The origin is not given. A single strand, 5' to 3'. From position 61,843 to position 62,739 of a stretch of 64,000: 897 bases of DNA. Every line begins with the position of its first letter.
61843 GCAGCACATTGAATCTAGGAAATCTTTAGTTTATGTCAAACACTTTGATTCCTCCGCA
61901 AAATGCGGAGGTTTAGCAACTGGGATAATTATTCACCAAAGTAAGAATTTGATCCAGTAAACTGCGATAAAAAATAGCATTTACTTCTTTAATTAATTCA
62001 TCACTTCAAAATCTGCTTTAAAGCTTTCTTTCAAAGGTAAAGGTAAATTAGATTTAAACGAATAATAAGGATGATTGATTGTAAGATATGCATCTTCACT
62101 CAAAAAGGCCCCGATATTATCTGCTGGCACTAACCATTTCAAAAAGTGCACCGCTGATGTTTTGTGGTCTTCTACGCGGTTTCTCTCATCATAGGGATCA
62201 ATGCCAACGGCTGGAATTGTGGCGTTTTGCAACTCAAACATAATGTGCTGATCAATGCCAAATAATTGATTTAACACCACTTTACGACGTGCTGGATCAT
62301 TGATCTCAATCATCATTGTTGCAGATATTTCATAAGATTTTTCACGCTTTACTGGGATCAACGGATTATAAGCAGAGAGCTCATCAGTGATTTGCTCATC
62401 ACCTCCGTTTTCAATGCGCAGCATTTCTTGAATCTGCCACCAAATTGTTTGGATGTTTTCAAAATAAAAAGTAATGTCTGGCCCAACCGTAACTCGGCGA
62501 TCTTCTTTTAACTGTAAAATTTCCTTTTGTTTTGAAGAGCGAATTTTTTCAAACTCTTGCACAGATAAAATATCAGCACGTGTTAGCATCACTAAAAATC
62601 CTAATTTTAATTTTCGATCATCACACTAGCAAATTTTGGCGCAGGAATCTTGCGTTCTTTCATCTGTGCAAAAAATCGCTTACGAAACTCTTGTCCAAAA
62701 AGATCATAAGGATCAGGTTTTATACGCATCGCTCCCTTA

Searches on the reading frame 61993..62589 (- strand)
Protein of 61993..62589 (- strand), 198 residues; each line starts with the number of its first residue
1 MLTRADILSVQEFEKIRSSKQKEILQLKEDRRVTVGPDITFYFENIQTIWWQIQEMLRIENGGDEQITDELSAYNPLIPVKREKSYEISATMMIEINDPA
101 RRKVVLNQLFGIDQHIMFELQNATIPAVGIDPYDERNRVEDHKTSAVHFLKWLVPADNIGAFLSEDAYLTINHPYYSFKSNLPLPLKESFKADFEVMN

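Call 61: search_protein_families(library=pfam, proteins=[window:61993-62589:-], max_evalue=0.001)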
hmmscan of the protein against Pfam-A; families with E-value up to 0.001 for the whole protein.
window:61993-62589:- (198 aa): 1 family
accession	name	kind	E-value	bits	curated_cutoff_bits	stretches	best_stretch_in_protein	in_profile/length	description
PF12007.14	DUF3501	-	1.5e-50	172.3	25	1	2-193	2-186/187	Protein of unknown function (DUF3501)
